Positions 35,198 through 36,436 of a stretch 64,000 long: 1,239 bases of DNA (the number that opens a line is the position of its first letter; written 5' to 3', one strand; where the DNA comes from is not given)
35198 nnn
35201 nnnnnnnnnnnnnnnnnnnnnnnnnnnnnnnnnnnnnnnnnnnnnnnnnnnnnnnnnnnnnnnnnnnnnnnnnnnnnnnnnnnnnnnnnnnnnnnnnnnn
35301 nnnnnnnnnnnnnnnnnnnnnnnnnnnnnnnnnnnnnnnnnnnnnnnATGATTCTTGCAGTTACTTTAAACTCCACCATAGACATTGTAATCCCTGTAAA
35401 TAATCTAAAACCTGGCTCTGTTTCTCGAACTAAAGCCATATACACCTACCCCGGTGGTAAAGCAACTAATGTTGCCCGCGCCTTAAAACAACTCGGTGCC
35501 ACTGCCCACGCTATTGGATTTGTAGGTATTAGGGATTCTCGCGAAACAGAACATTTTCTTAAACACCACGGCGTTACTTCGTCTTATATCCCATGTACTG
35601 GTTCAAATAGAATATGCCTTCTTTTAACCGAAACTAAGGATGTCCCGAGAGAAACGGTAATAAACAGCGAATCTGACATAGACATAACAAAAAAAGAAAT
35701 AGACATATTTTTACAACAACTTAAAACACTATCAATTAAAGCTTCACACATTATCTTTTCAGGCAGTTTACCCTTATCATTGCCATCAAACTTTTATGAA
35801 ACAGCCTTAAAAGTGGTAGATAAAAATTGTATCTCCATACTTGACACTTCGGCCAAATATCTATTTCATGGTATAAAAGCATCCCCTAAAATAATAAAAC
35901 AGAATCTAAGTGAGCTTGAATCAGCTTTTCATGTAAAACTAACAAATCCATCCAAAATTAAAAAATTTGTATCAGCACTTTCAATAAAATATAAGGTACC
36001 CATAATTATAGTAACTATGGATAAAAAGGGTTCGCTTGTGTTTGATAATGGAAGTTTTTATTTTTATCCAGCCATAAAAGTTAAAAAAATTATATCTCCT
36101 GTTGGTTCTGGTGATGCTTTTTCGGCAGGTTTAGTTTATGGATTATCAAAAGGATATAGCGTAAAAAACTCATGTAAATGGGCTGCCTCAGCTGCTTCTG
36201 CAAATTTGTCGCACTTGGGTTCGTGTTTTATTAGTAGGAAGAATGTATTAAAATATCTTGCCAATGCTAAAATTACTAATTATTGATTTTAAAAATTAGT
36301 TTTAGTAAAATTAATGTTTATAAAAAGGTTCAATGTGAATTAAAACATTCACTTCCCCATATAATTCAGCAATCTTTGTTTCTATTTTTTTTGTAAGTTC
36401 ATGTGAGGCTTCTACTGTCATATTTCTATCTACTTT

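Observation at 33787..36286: Translationally coupled UbiA-family prenyl-phosphate phosphoribosyltransferase-like gene and a FruK/LacC-type sugar-phosphate kinase, led by a lipoprotein and driven by a consensus promoter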

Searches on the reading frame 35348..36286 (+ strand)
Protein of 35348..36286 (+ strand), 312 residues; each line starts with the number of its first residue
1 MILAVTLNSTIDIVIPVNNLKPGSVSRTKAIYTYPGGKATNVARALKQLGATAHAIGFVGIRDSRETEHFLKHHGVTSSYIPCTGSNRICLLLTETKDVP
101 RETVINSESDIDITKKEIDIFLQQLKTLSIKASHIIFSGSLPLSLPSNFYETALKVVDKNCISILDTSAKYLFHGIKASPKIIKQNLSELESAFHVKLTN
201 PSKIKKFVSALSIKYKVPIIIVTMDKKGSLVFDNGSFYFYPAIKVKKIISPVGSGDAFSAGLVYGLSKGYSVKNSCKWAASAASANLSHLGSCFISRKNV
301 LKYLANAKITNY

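Call 3: search_protein_families(library=pfam, proteins=[window:35348-36286:+], max_evalue=0.01)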
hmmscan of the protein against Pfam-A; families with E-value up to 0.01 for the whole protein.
window:35348-36286:+ (312 aa): 2 families
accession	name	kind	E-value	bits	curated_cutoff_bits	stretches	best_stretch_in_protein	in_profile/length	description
PF00294.29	PfkB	-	3.1e-46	158.5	25.8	1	8-294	8-297/302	pfkB family carbohydrate kinase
PF08543.17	Phos_pyr_kin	-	0.0048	16.7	27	1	181-284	121-229/246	Phosphomethylpyrimidine kinase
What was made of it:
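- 35348..36286 (+): Divergent PfkB-family sugar-phosphate kinase of the FruK/LacC/Pfk-2 branch, 312 aa, with its start overlapping the PPPRS stop (ATGA). PF00294 scores 158.5 bits (call 3).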

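Call 4: search_protein_families(library=ncbifam, proteins=[window:35348-36286:+], max_evalue=0.01)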
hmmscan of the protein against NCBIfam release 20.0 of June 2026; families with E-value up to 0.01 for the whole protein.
window:35348-36286:+ (312 aa): 26 families (the best 25 are shown)
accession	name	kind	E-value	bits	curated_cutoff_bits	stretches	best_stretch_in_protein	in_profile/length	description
TIGR03168.1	1-PFK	subfamily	9.4e-61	205.4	216.4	1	2-309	1-304/305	hexose kinase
TIGR03828.1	pfkB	equivalog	1.4e-57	195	292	1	2-309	1-304/305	1-phosphofructokinase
NF007068.0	PRK09513.1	equivalog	6.7e-38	130.6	432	1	2-309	5-308/312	1-phosphofructokinase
NF010033.0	PRK13508.1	equivalog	1.5e-35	122.9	469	1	1-274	1-271/309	tagatose-6-phosphate kinase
TIGR01231.1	lacC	equivalog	3.6e-33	115.2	409.55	1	1-280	1-278/310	tagatose-6-phosphate kinase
NF041320.1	pfkB_Halo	equivalog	1.4e-22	80.4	400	1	1-299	1-289/302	1-phosphofructokinase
NF007632.0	PRK10294.1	equivalog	9.5e-19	67.8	353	1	2-302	4-302/310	6-phosphofructokinase II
TIGR02198.1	rfaE_dom_I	equivalog_domain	1.5e-18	67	345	1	27-302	39-312/315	D-glycero-beta-D-manno-heptose-7-phosphate kinase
TIGR04382.1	myo_inos_iolC_N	equivalog_domain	1.6e-17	63.7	300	2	212-291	215-294/309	5-dehydro-2-deoxygluconokinase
TIGR02152.1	D_ribokin_bact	equivalog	3e-17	62.9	299.65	1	10-292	8-286/298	ribokinase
NF041164.1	NucKinThplmales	equivalog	8.3e-16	58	450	1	184-289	164-274/295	nucleoside kinase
NF007321.0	PRK09813.1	equivalog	2.8e-15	56.5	247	1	180-289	150-257/261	fructoselysine 6-kinase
NF006957.1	PRK09434.1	equivalog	2.7e-14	53.4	450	1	197-288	192-282/302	fructokinase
NF008454.0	PRK11316.1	equivalog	3.3e-12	45.8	521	1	24-306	39-314/475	bifunctional D-glycero-beta-D-manno-heptose-7-phosphate kinase/D-glycero-beta-D-manno-heptose 1-phosphate adenylyltransferase HldE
NF041332.1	KDG_KDGal_kin_Halo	equivalog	3.5e-12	46.4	440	1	27-291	24-296/320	bifunctional 2-dehydro-3-deoxygluconokinase/2-dehydro-3-deoxygalactonokinase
NF041134.1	R1P_kin_Thcocales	equivalog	8.1e-11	41.9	500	1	28-283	29-259/291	ADP-dependent ribose-1-phosphate kinase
NF053626.1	RibKinHalex1628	equivalog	6.1e-06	25.9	330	0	32-65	34-67/293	ATP-dependent ribose-1-phosphate kinase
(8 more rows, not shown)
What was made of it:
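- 35348..36286 (+): It falls below every curated cutoff: TIGR03168 205.4 against 216.4, FruK 195 against 292, LacC 115-123 against 409-469, Pfk-2 68 against 353 (call 4).
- On LacC (tagatose-6-phosphate kinase) and Pfk-2: Pfk-2 scores 67.8 against 353 (call 4).
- On 1-PFK hexose kinase subfamily (TIGR03168): 205.4 bits against a cutoff of 216.4, just below (call 4).
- PfkB-family ribose-1-phosphate kinases exist in archaea (NF041134 and NF053626 appear as weak hits, call 4).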

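Call 17: find_homologous_proteins(query=window:35348-36286:+, max_evalue=1e-10)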
Query window:35348-36286:+ (312 aa): 93 proteins with E <= 1e-10 among 4015 candidates.
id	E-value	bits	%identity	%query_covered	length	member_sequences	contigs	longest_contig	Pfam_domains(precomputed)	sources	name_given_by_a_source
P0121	2.0e-198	675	100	100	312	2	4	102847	PF00294.30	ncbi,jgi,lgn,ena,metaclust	ncbi:MAG: PfkB family carbohydrate kinase [bacterium]|metaclust:\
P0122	3.3e-147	507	73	99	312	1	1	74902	PF00294.30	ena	-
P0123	1.8e-146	505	73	99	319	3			PF00294.30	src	-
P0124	4.7e-143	494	71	100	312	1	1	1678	PF00294.30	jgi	jgi:1-phosphofructokinase family hexose kinase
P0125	6.4e-142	490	71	100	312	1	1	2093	PF00294.30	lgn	-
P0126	1.6e-141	489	71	97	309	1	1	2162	PF00294.30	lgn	-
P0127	7.7e-127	441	64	100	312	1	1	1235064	PF00294.30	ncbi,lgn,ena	-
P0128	5.4e-124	431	63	100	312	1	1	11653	PF00294.30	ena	-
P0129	1.6e-123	430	63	100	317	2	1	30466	PF00294.30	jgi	jgi:1-phosphofructokinase family hexose kinase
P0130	6.6e-118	411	64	97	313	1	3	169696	PF00294.30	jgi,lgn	jgi:1-phosphofructokinase family hexose kinase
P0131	7.3e-118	411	61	100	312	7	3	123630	PF00294.30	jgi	jgi:tagatose 6-phosphate kinase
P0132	1.3e-116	407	60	100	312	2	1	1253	PF00294.30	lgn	-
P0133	2.1e-116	406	60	100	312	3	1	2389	PF00294.30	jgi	jgi:1-phosphofructokinase family hexose kinase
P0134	6.1e-113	395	61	100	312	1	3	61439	PF00294.30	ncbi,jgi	ncbi:MAG: PfkB family carbohydrate kinase [Candidatus Goldiibacteriota bacterium]|jgi:1-phosphofruct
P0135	8.1e-111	388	59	100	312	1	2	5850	PF00294.30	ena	-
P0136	1.1e-101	358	54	96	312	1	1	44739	PF00294.30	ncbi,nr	ncbi:MAG: 1-phosphofructokinase family hexose kinase [Spirochaetia bacterium]|nr:1-phosphofructokina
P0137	2.9e-100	353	57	96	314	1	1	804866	PF00294.30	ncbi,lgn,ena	-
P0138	1.4e-94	335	54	100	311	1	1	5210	PF00294.30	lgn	-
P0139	8.8e-93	329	54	100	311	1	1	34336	PF00294.30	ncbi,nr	ncbi:MAG: 1-phosphofructokinase family hexose kinase [Candidatus Goldbacteria bacterium]|nr:1-phosph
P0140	9.3e-93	329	52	100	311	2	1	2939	PF00294.30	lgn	-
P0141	1.7e-90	321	53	99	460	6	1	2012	PF06966.18,PF00294.30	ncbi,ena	-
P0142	5.1e-89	316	52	100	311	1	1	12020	PF00294.30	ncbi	-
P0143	2.0e-88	314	50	100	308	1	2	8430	PF00294.30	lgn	-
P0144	3.1e-88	314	50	100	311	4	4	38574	PF00294.30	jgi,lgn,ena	jgi:1-phosphofructokinase family hexose kinase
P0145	5.3e-88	313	50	100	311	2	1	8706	PF00294.30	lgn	-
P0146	6.2e-87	310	54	97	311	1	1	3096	PF00294.30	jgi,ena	-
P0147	4.5e-86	307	75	60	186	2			PF00294.30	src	-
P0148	7.3e-86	306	49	100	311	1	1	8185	PF00294.30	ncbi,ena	-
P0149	5.2e-84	300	48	100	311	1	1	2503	PF00294.30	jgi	jgi:1-phosphofructokinase family hexose kinase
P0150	7.2e-84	300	48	100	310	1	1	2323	PF08543.18,PF00294.30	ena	-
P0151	1.2e-83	299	48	99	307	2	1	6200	PF00294.30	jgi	jgi:tagatose 6-phosphate kinase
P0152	3.9e-80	287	47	97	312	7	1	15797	PF00294.30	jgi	-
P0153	2.6e-79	285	45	100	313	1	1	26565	PF00294.30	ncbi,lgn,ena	-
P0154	3.4e-79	284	46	100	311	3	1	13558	PF00294.30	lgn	-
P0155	1.0e-75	273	47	97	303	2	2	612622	PF00294.30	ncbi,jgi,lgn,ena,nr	ncbi:MAG: hypothetical protein CVV21_08375 [Candidatus Goldiibacteriota bacterium HGW-Goldbacteria-1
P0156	3.2e-75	271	45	97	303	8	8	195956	PF00294.30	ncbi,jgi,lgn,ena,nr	ncbi:MAG TPA: PfkB family carbohydrate kinase [Candidatus Goldiibacteriota bacterium]|nr:PfkB family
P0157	6.2e-72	260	45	97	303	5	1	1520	PF00294.30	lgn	-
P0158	1.5e-69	252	53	76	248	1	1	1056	PF00294.30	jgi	jgi:1-phosphofructokinase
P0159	4.6e-54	202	58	53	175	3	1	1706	PF00294.30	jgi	-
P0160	3.0e-31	127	30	82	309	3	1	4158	PF00294.30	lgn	-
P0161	2.2e-27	114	31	88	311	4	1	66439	PF08543.18,PF00294.30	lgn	-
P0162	2.7e-27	114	31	97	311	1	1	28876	PF00294.30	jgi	jgi:tagatose 6-phosphate kinase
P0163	3.7e-27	113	26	100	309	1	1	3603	PF08543.18,PF00294.30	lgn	-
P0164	5.9e-27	113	31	92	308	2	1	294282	PF08543.18,PF00294.30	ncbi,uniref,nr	ncbi:1-phosphofructokinase [Abyssisolibacter fermentans]|uniref:1-phosphofructokinase n=1 Tax=Abyssi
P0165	1.4e-26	111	31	99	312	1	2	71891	PF00294.30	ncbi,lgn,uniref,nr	ncbi:hexose kinase [Isobaculum melis]|uniref:Tagatose-6-phosphate kinase n=1 Tax=Isobaculum melis Ta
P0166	3.8e-26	110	34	86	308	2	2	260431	PF00294.30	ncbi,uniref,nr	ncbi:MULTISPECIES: tagatose-6-phosphate kinase [unclassified Enterococcus]|uniref:tagatose-6-phospha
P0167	1.3e-25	108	31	95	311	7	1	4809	PF00294.30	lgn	-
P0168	2.5e-25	107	32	92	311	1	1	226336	PF00294.30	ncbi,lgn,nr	ncbi:tagatose-6-phosphate kinase [Bacillus cereus]|nr:tagatose-6-phosphate kinase [Bacillus cereus]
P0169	2.9e-25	107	30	94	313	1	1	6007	PF08543.18,PF00294.30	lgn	-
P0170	5.5e-25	106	31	92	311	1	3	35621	PF00294.30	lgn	-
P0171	7.5e-25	106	31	92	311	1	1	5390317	PF00294.30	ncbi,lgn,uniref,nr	ncbi:tagatose-6-phosphate kinase [Bacillus toyonensis]|uniref:tagatose-6-phosphate kinase n=1 Tax=Ba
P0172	1.0e-24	105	30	94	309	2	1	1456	PF01256.23,PF00294.30,PF25270.1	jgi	-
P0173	1.2e-24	105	32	85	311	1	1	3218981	PF00294.30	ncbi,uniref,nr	ncbi:1-phosphofructokinase [Heliorestis convoluta]|uniref:Tagatose-6-phosphate kinase n=1 Tax=Helior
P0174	2.0e-24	104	28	96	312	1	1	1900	PF08543.18,PF00294.30,PF25270.1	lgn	-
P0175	8.3e-24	102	29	96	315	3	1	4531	PF00294.30,PF25270.1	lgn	-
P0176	5.2e-23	100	29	90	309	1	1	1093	PF00294.30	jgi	jgi:tagatose 6-phosphate kinase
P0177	5.9e-23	100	28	98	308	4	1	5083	PF00294.30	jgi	jgi:1-phosphofructokinase family hexose kinase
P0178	8.5e-23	99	27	89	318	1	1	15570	PF00294.30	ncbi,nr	ncbi:MAG: 1-phosphofructokinase family hexose kinase [Cyanobacteria bacterium NC_groundwater_1444_Ag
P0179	2.4e-22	98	30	86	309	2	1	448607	PF00294.30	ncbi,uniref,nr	ncbi:tagatose-6-phosphate kinase [Enterococcus sp. 669A]|uniref:Tagatose-6-phosphate kinase n=1 Tax=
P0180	4.3e-22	97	28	99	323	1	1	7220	PF08543.18,PF00294.30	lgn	-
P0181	4.8e-22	97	26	100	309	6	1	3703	PF00294.30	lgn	-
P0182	7.0e-22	96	30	85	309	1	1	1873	PF01256.23,PF00294.30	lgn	-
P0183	7.1e-22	96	28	99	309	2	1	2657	PF00294.30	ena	-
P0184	1.2e-21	95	28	89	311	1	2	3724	PF08543.18,PF00294.30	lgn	-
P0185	6.9e-21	93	29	86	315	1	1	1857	PF00294.30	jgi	jgi:1-phosphofructokinase family hexose kinase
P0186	1.9e-20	91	28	89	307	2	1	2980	PF00294.30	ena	-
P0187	2.9e-20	91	29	86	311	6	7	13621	PF00294.30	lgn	-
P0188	4.2e-20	90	27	94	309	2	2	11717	PF00294.30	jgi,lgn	jgi:tagatose 6-phosphate kinase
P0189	9.1e-20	89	30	91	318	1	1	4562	PF00294.30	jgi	jgi:tagatose 6-phosphate kinase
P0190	5.2e-19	87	27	86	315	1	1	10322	PF00294.30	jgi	jgi:1-phosphofructokinase family hexose kinase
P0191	2.7e-18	84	27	100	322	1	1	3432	PF00294.30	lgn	-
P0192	3.3e-18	84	27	99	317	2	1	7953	PF08543.18,PF00294.30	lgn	-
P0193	3.5e-18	84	28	85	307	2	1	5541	PF08543.18,PF00294.30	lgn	-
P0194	2.0e-17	81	27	89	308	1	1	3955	PF00294.30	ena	-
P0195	4.3e-17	80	26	99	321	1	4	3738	PF08543.18,PF00294.30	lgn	-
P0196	7.6e-17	80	27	96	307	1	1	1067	PF08543.18,PF00294.30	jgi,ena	jgi:6-phosphofructokinase 2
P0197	8.8e-17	79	28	97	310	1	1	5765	PF00294.30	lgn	-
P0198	3.4e-16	77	25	90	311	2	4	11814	PF08543.18,PF00294.30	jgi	-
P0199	7.0e-16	76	27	99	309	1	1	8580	PF08543.18,PF00294.30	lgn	-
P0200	7.7e-16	76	30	87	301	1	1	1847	PF00294.30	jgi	jgi:tagatose 6-phosphate kinase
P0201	1.1e-15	76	26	97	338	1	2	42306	PF08543.18,PF00294.30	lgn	-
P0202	1.4e-15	75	29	87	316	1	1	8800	PF00294.30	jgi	jgi:1-phosphofructokinase family hexose kinase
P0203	1.7e-15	75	26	100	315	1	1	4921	PF00294.30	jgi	jgi:1-phosphofructokinase family hexose kinase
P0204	3.8e-15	74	25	93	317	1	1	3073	PF00294.30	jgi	jgi:1-phosphofructokinase family hexose kinase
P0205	9.5e-15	73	29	92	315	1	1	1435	PF00294.30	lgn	-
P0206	5.2e-14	70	26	87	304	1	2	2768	PF00294.30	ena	-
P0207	7.6e-14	70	26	100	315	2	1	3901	PF00294.30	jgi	jgi:1-phosphofructokinase family hexose kinase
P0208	7.7e-14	70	27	96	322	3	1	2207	PF08543.18,PF00294.30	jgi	jgi:6-phosphofructokinase 2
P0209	3.7e-12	64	25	90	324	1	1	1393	PF00294.30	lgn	-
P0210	5.3e-12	64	24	82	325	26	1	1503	PF00294.30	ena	-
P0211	9.3e-12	63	22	87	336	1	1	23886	PF00294.30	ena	-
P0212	3.8e-11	61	23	83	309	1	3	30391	PF00294.30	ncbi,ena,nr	ncbi:MAG TPA: PfkB family carbohydrate kinase [Kiritimatiellia bacterium]|nr:PfkB family carbohydrat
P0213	4.2e-11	61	27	91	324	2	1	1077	PF00294.30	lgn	-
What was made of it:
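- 35348..36286 (+): The clade is restricted to Goldbacteria-like genomes (call 17).
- Tried and rejected: Curated profile scores and the sharp identity gap in the kinase hits (271 bits falling to 127 bits, call 17) answered the placement question.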

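Call 18: find_encoding_contigs(protein=P0155, flank=7000, max_places=2)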
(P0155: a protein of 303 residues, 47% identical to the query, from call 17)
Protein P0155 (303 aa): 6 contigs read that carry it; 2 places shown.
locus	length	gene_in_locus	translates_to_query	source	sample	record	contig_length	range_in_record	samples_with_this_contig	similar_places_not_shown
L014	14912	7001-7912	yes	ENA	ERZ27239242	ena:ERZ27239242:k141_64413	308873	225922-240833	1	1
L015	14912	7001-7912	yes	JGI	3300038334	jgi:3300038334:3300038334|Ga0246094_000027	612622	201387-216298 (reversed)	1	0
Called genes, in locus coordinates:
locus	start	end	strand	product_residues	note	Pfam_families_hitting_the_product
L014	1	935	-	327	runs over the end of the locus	PF04773:FecR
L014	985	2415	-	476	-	PF00224:PK, PF02887:PK_C (faint)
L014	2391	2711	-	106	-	PF03091:CutA1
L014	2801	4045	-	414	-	PF00990:GGDEF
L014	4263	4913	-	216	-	PF05175:MTS, PF05891:Methyltransf_PK (faint), PF13489:Methyltransf_23, PF13847:Methyltransf_31, PF08241:Methyltransf_11, PF08242:Methyltransf_12, PF13649:Methyltransf_25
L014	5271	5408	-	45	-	-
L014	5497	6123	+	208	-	-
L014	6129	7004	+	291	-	PF01040:UbiA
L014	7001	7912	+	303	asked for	PF00294:PfkB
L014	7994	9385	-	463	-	PF25174:Beta-prop_THOC3 (faint), PF10282:Lactonase (faint), PF21783:YNCE (weak), PF10670:DUF4198 (faint), PF11974:bMG3 (weak), PF13620:CarboxypepD_reg, PF20598:DUF6795 (weak)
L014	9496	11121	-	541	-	PF00795:CN_hydrolase, PF02540:NAD_synthase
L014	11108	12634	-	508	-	PF00501:AMP-binding, PF13193:AMP-binding_C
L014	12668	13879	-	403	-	PF01966:HD, PF13286:HD_assoc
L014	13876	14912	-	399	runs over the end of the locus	-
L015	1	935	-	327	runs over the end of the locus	PF04773:FecR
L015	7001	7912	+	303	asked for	PF00294:PfkB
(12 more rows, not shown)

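Call 19: find_encoding_contigs(protein=P0137, flank=7000, max_places=2)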
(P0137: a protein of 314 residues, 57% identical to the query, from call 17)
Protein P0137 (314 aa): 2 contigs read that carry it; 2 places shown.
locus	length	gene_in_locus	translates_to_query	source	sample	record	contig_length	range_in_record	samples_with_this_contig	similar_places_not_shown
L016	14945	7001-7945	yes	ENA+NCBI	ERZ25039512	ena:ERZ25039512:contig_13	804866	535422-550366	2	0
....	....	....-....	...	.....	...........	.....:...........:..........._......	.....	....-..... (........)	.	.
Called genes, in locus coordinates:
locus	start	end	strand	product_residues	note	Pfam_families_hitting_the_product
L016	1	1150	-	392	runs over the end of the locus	-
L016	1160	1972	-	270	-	PF03705:CheR_N, PF01739:CheR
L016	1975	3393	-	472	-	PF13487:HD_5, PF01966:HD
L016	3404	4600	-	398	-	-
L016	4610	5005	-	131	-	PF13525:YfiO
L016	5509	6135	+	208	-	-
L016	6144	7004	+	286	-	PF01040:UbiA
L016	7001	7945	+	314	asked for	PF00294:PfkB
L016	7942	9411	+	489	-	PF07221:GlcNAc_2-epim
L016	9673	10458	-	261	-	-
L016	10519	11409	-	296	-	PF01545:Cation_efflux, PF16916:ZT_dimer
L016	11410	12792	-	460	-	PF25174:Beta-prop_THOC3 (weak), PF10282:Lactonase (faint), PF21783:YNCE (faint), PF23381:Beta-prop_IFT122_1st (faint), PF23414:Beta-prop_EML_2 (faint), PF13620:CarboxypepD_reg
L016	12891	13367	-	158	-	PF04463:2-thiour_desulf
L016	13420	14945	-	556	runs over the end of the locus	PF00795:CN_hydrolase, PF02540:NAD_synthase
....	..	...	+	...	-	-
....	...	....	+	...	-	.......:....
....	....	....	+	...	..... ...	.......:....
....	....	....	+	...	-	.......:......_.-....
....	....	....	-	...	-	-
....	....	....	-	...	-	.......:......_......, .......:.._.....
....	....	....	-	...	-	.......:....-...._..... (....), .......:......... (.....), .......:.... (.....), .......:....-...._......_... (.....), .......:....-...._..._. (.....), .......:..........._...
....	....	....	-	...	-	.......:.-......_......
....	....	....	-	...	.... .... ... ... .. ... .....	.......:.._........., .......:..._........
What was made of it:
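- Tried and rejected: I rejected this because it is on the opposite strand, separated by small secreted-protein genes, and absent from L016 (call 19).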
